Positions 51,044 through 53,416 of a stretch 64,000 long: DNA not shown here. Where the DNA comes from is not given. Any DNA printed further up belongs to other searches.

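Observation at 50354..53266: GT-A (family 2) glycosyltransferase fused in one polypeptide to a GT-C-like polytopic transferase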

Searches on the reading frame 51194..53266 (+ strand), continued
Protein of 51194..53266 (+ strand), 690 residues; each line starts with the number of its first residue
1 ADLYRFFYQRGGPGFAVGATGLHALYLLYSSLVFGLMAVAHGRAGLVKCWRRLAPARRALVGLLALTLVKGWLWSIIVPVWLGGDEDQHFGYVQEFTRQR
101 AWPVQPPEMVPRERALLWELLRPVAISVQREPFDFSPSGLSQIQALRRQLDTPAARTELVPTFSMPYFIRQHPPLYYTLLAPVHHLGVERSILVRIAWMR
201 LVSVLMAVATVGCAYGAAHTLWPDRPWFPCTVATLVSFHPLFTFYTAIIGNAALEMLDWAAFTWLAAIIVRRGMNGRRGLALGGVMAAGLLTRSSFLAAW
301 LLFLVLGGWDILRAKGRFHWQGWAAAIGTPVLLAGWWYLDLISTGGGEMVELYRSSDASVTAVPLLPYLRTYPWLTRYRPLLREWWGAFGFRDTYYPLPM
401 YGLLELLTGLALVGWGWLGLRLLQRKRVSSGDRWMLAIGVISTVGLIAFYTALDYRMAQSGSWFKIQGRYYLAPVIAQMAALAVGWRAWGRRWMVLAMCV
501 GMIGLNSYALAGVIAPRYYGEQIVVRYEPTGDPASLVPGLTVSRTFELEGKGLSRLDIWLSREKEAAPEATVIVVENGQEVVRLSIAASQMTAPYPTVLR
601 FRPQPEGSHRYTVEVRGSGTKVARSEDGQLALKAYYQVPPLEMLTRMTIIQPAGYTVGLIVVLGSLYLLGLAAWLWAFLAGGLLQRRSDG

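Call 54: search_protein_families(library=pfam, proteins=[P0048, P0055, P0071, P0074, P0075, P0086, P0091, P0124, P0163, P0182], max_evalue=0.0001)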
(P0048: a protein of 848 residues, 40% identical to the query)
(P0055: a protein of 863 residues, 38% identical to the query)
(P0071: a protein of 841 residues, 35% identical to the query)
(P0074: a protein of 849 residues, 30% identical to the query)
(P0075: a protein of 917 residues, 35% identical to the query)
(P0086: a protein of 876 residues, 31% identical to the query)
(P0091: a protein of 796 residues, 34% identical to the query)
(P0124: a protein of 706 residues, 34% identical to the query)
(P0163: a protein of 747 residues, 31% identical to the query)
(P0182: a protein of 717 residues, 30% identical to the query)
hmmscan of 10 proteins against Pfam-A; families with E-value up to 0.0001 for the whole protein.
P0048 (848 aa): 6 families
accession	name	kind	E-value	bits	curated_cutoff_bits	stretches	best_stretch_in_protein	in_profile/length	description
PF00535.33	Glycos_transf_2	-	3.4e-22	79.6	23.3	1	4-162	1-167/168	Glycosyl transferase family 2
PF10111.15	Glyco_tranf_2_2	-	1.9e-13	51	27.3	1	4-191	1-208/276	Glycosyltransferase like family 2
PF09913.15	DUF2142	-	5.9e-10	38.9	30.1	1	338-745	4-392/395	Predicted membrane protein (DUF2142)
PF13506.12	Glyco_transf_21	-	6.8e-09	35.9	21.7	1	70-221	23-172/174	Glycosyl transferase family 21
PF13641.12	Glyco_tranf_2_3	-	3e-08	34.4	27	1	4-211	4-222/230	Glycosyltransferase like family 2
PF13632.12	Glyco_trans_2_3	-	4.3e-07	30.4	27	1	81-278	2-176/198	Glycosyl transferase family group 2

P0055 (863 aa): 7 families
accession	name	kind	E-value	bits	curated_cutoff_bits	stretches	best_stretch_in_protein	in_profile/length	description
PF00535.33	Glycos_transf_2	-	9.5e-24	84.6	23.3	1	4-160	1-165/168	Glycosyl transferase family 2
PF09913.15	DUF2142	-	1.6e-16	60.5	30.1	1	338-744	4-390/395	Predicted membrane protein (DUF2142)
PF13641.12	Glyco_tranf_2_3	-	1.4e-14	55.1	27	1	3-203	3-214/230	Glycosyltransferase like family 2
PF10111.15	Glyco_tranf_2_2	-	1.5e-12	48.1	27.3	1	30-191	29-207/276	Glycosyltransferase like family 2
PF13506.12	Glyco_transf_21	-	3.6e-08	33.5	21.7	1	71-203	24-158/174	Glycosyl transferase family 21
PF13632.12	Glyco_trans_2_3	-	1.2e-07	32.2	27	1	82-275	3-195/198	Glycosyl transferase family group 2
PF02709.20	Glyco_transf_7C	-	1.2e-05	25.3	23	1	138-194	10-66/78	N-terminal domain of galactosyltransferase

P0071 (841 aa): 6 families
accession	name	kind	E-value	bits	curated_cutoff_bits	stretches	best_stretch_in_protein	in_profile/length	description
PF00535.33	Glycos_transf_2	-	6.6e-23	81.9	23.3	1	4-158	1-163/168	Glycosyl transferase family 2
PF13641.12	Glyco_tranf_2_3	-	1.3e-12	48.7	27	1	3-211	3-222/230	Glycosyltransferase like family 2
PF10111.15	Glyco_tranf_2_2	-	1.3e-12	48.2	27.3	1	9-186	8-202/276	Glycosyltransferase like family 2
PF13506.12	Glyco_transf_21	-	4.8e-06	26.6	21.7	1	68-203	21-158/174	Glycosyl transferase family 21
PF13632.12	Glyco_trans_2_3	-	1.4e-05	25.4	27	1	83-276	4-197/198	Glycosyl transferase family group 2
PF02709.20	Glyco_transf_7C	-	2.8e-05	24.1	23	1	137-195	9-67/78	N-terminal domain of galactosyltransferase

P0074 (849 aa): 6 families
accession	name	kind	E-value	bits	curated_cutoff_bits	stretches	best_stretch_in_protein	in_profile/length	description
PF00535.33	Glycos_transf_2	-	1e-25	91.1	23.3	1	4-163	1-167/168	Glycosyl transferase family 2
PF13641.12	Glyco_tranf_2_3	-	1e-12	49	27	1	3-212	3-222/230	Glycosyltransferase like family 2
PF10111.15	Glyco_tranf_2_2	-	1e-12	48.6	27.3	1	4-191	1-206/276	Glycosyltransferase like family 2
PF13632.12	Glyco_trans_2_3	-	5.5e-08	33.3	27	1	83-295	3-153/198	Glycosyl transferase family group 2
PF13506.12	Glyco_transf_21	-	2.2e-07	30.9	21.7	1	72-204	24-157/174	Glycosyl transferase family 21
PF02709.20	Glyco_transf_7C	-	5e-05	23.3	23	0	140-193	11-64/78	N-terminal domain of galactosyltransferase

P0075 (917 aa): 5 families
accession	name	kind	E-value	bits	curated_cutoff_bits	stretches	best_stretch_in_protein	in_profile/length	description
PF00535.33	Glycos_transf_2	-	6.5e-28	98.2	23.3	1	4-168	1-164/168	Glycosyl transferase family 2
PF10111.15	Glyco_tranf_2_2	-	1.9e-16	60.8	27.3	1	4-215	1-222/276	Glycosyltransferase like family 2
PF13641.12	Glyco_tranf_2_3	-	2.8e-10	41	27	1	3-211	3-213/230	Glycosyltransferase like family 2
PF13632.12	Glyco_trans_2_3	-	4.8e-09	36.7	27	1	91-271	3-171/198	Glycosyl transferase family group 2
PF13506.12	Glyco_transf_21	-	2.2e-05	24.4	21.7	1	80-230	24-172/174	Glycosyl transferase family 21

P0086 (876 aa): 7 families
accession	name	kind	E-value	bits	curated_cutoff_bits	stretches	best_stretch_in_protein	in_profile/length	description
PF00535.33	Glycos_transf_2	-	9.1e-30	104.2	23.3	1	4-155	1-160/168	Glycosyl transferase family 2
PF13641.12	Glyco_tranf_2_3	-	8.3e-18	65.7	27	1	3-205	3-216/230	Glycosyltransferase like family 2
PF10111.15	Glyco_tranf_2_2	-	1.3e-17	64.7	27.3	1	4-207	1-223/276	Glycosyltransferase like family 2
PF09913.15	DUF2142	-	1.4e-13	50.8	30.1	1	343-773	1-390/395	Predicted membrane protein (DUF2142)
PF13632.12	Glyco_trans_2_3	-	2.5e-10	40.9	27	1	80-275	1-185/198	Glycosyl transferase family group 2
PF13506.12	Glyco_transf_21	-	4e-08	33.4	21.7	1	70-206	23-159/174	Glycosyl transferase family 21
PF02366.24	PMT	-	1.8e-06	28.2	22.7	1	470-619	82-232/245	Dolichyl-phosphate-mannose-protein mannosyltransferase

P0091 (796 aa): 4 families
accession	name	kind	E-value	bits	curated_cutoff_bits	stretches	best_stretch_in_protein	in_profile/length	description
PF00535.33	Glycos_transf_2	-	5.2e-23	82.3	23.3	1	4-152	1-164/168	Glycosyl transferase family 2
PF10111.15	Glyco_tranf_2_2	-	4.2e-12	46.6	27.3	1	26-95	29-103/276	Glycosyltransferase like family 2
PF13632.12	Glyco_trans_2_3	-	1.7e-09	38.2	27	1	76-284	1-183/198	Glycosyl transferase family group 2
PF13641.12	Glyco_tranf_2_3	-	3.2e-08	34.3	27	1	3-196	3-214/230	Glycosyltransferase like family 2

P0124 (706 aa): 2 families
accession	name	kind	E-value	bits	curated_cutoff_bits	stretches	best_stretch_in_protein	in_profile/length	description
PF09913.15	DUF2142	-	6.1e-26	91.6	30.1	1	230-661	2-394/395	Predicted membrane protein (DUF2142)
PF13231.12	PMT_2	-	1.3e-09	38.9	26.1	1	353-494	22-156/160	Dolichyl-phosphate-mannose-protein mannosyltransferase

P0163 (747 aa): 3 families
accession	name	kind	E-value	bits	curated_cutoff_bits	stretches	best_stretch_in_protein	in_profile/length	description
PF09913.15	DUF2142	-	6.2e-17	61.9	30.1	1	280-700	5-392/395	Predicted membrane protein (DUF2142)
PF13231.12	PMT_2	-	1.4e-10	42.1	26.1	1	402-533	20-147/160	Dolichyl-phosphate-mannose-protein mannosyltransferase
PF02366.24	PMT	-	9.2e-08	32.4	22.7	1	396-527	74-209/245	Dolichyl-phosphate-mannose-protein mannosyltransferase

P0182 (717 aa): 2 families
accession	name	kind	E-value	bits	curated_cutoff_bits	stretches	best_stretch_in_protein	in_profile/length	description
PF13231.12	PMT_2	-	6.3e-08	33.4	26.1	1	385-521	22-153/160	Dolichyl-phosphate-mannose-protein mannosyltransferase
PF09913.15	DUF2142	-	7.1e-05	22.2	30.1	0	265-293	1-29/395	Predicted membrane protein (DUF2142)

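Call 70: list_cluster_members(proteins=[P0001, P0002, P0003, P0016])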
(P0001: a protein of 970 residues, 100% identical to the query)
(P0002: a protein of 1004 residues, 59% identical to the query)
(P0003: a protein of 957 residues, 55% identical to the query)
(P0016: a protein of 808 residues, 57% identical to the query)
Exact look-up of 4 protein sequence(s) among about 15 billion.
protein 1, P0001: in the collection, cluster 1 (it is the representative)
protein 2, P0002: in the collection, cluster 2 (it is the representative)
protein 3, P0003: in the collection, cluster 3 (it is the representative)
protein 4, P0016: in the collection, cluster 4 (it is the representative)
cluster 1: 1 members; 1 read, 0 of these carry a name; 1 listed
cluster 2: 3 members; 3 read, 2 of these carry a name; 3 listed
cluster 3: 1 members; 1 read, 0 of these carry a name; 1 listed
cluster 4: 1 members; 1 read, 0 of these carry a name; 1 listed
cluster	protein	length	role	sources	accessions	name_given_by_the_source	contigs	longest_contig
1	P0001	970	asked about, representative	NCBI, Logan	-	-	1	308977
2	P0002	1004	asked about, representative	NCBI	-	-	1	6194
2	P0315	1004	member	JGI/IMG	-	glycosyltransferase involved in cell wall biosynthesis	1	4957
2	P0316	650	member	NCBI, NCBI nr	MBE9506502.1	MAG: glycosyltransferase, partial [Chloroflexi bacterium] | glycosyltransferase [Chloroflexota bacterium]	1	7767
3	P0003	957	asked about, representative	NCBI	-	-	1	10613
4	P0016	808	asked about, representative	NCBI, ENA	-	-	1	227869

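Call 71: find_related_loci(query=A1, collection=genome_contigs, flank=8000)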
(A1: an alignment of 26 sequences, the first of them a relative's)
Query A1 (970 aa) in genome_contigs; peptide patterns used: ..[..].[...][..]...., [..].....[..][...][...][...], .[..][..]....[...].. (x = any residue, [..] = any of these).
598 stretches matched a pattern (row limit reached: there are more); 114 encode a relative of the query (tblastn E <= 1e-3); the best 80 are kept; 80 distinct loci.
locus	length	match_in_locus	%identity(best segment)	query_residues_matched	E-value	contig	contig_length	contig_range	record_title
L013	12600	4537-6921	46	2-800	0e+0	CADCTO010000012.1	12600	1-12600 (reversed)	uncultured Armatimonadetes bacterium isolate AVDCRST_MAG63 genome assembly, contig: NODE105, whole genome shotgun sequen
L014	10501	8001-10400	44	2-801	1e-168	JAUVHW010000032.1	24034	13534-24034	MAG: Ardenticatenales bacterium isolate CSMAG_412 CSMAG_412_k141_1951332_length_24034_cov_12.5581, whole genome shotgun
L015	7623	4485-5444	35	2-319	2e-40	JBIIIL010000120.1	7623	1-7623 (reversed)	MAG: Phycisphaerales bacterium isolate ME2001-09-10pf_3300042914_group1_bin105 Rohwer_bin1606_scaffold_13168_c1, whole g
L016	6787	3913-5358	28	323-799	7e-29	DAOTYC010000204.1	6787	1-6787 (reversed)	MAG TPA_asm: Anaerolineae bacterium isolate H23_304 k115_594293, whole genome shotgun sequence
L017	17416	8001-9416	27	331-799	5e-27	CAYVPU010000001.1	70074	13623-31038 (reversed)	MAG TPA_asm: uncultured Anaerolineae bacterium isolate binchicken_co97_394 genome assembly, contig: NODE_1405_length_700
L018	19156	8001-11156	31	2-799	4e-26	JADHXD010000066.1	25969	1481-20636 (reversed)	MAG: Anaerolineae bacterium isolate BS750m-G44 BS-750m-C2481, whole genome shotgun sequence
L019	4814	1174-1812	37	2-215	1e-25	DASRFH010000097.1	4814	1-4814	MAG TPA_asm: Chloroflexota bacterium isolate SMAG_U10027 k141_1601396, whole genome shotgun sequence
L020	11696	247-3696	28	2-799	8e-25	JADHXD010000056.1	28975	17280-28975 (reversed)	MAG: Anaerolineae bacterium isolate BS750m-G44 BS-750m-C1977, whole genome shotgun sequence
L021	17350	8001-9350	27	350-798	2e-24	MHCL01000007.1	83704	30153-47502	MAG: Candidatus Chisholmbacteria bacterium RIFCSPLOWO2_01_FULL_49_14 rifcsplowo2_01_scaffold_1319, whole genome shotgun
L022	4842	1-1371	24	340-799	7e-22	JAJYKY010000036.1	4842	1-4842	MAG: bacterium isolate DBS2-1.bin56 NODE_36529_length_4842_cov_7.055355, whole genome shotgun sequence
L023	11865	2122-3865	30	5-573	3e-21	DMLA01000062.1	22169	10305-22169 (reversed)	MAG TPA_asm: Chloroflexi bacterium isolate UBA7937 contig_14068, whole genome shotgun sequence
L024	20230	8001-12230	25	334-801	3e-21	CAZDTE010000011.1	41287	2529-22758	MAG TPA_asm: uncultured Ardenticatenales bacterium isolate binchicken_co275_99 genome assembly, contig: NODE_930_length_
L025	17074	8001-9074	29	335-678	3e-20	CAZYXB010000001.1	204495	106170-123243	MAG TPA_asm: uncultured Acidobacteriota bacterium isolate SRP192927_co6_641 genome assembly, contig: NODE_15_length_2044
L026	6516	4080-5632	30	2-534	2e-19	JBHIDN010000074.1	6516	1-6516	MAG: Anaerolineae bacterium isolate b3.sp3_bin.49 NODE_4758_length_6516_cov_5.509828, whole genome shotgun sequence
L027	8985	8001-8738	25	329-576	7e-19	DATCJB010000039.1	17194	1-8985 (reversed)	MAG TPA_asm: Patescibacteria group bacterium isolate SMAG_U7874 k141_1872307, whole genome shotgun sequence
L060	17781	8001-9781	26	4-632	2e-9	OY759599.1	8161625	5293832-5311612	MAG: Desulfatiglandales bacterium isolate ef928343-fb2c-4ac1-bd77-a4af7a033044 genome assembly, chromosome: 1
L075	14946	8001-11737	25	4-776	2e-11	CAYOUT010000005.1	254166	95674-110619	MAG TPA_asm: uncultured Anaerolineales bacterium isolate binchicken_co39_95 genome assembly, contig: NODE_22_length_2541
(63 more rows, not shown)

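Call 80: search_protein_families(library=pfam, proteins=[L014:6556-7986:+, L014:7902-10499:+, L013:3281-4531:+, L013:4537-7125:+, L013:7783-9081:+, L075:7926-10319:+, L075:5137-7707:+, L026:4062-5057:+, L026:4958-6478:+, L060:8777-10462:+], max_evalue=0.0001)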
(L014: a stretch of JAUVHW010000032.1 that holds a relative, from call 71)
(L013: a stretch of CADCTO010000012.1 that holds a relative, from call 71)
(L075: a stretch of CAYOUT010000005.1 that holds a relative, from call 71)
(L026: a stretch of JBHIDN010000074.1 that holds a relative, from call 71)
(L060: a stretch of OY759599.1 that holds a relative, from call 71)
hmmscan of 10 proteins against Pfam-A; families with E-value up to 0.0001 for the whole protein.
L014:6556-7986:+ (477 aa): 0 families

L014:7902-10499:+ (866 aa): 7 families
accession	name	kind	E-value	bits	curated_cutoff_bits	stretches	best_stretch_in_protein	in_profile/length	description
PF00535.33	Glycos_transf_2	-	3.5e-28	99.1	23.3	1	37-196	1-167/168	Glycosyl transferase family 2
PF13641.12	Glyco_tranf_2_3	-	1.8e-19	71.1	27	1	36-244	3-221/230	Glycosyltransferase like family 2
PF09913.15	DUF2142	-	8.7e-17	61.4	30.1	1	372-781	4-390/395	Predicted membrane protein (DUF2142)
PF10111.15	Glyco_tranf_2_2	-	6.9e-14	52.4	27.3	1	38-222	2-204/276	Glycosyltransferase like family 2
PF13632.12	Glyco_trans_2_3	-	6.5e-11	42.9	27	1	114-330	2-172/198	Glycosyl transferase family group 2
PF13506.12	Glyco_transf_21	-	9.4e-06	25.6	21.7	1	104-255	24-172/174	Glycosyl transferase family 21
PF02709.20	Glyco_transf_7C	-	1.2e-05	25.3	23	1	177-229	15-67/78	N-terminal domain of galactosyltransferase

L013:3281-4531:+ (417 aa): 0 families

L013:4537-7125:+ (863 aa): 7 families
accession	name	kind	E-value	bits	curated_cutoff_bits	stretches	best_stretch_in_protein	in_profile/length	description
PF00535.33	Glycos_transf_2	-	9.5e-24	84.6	23.3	1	4-160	1-165/168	Glycosyl transferase family 2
PF09913.15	DUF2142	-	1.6e-16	60.5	30.1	1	338-744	4-390/395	Predicted membrane protein (DUF2142)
PF13641.12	Glyco_tranf_2_3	-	1.4e-14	55.1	27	1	3-203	3-214/230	Glycosyltransferase like family 2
PF10111.15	Glyco_tranf_2_2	-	1.5e-12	48.1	27.3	1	30-191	29-207/276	Glycosyltransferase like family 2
PF13506.12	Glyco_transf_21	-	3.6e-08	33.5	21.7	1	71-203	24-158/174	Glycosyl transferase family 21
PF13632.12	Glyco_trans_2_3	-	1.2e-07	32.2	27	1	82-275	3-195/198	Glycosyl transferase family group 2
PF02709.20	Glyco_transf_7C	-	1.2e-05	25.3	23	1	138-194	10-66/78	N-terminal domain of galactosyltransferase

L013:7783-9081:+ (433 aa): 2 families
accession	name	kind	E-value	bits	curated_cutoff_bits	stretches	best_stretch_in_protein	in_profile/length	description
PF01569.27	PAP2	-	9.5e-23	80.8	27.2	1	143-254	4-127/130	PAP2 superfamily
PF14378.12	PAP2_3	-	2.2e-06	28.1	27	1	184-245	127-188/190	PAP2 superfamily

L075:7926-10319:+ (798 aa): 0 families

L075:5137-7707:+ (857 aa): 1 family
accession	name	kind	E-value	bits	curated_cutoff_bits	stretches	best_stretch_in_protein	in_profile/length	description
PF13231.12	PMT_2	-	2.5e-12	47.7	26.1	1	88-219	1-130/160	Dolichyl-phosphate-mannose-protein mannosyltransferase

L026:4062-5057:+ (332 aa): 5 families
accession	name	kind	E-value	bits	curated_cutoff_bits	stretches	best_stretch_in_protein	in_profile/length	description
PF00535.33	Glycos_transf_2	-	2.2e-33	116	23.3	1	10-164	1-164/168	Glycosyl transferase family 2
PF13641.12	Glyco_tranf_2_3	-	2.3e-23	83.9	27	1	10-219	4-225/230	Glycosyltransferase like family 2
PF10111.15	Glyco_tranf_2_2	-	2e-16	60.8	27.3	1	10-215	1-226/276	Glycosyltransferase like family 2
PF13632.12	Glyco_trans_2_3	-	1.1e-11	45.4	27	1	86-282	1-189/198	Glycosyl transferase family group 2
PF13506.12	Glyco_transf_21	-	1.2e-07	31.8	21.7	1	78-217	25-168/174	Glycosyl transferase family 21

L026:4958-6478:+ (507 aa): 1 family
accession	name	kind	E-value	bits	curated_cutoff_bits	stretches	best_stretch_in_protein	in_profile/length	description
PF09913.15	DUF2142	-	1.5e-18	67.2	30.1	1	54-458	2-393/395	Predicted membrane protein (DUF2142)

L060:8777-10462:+ (562 aa): 0 families
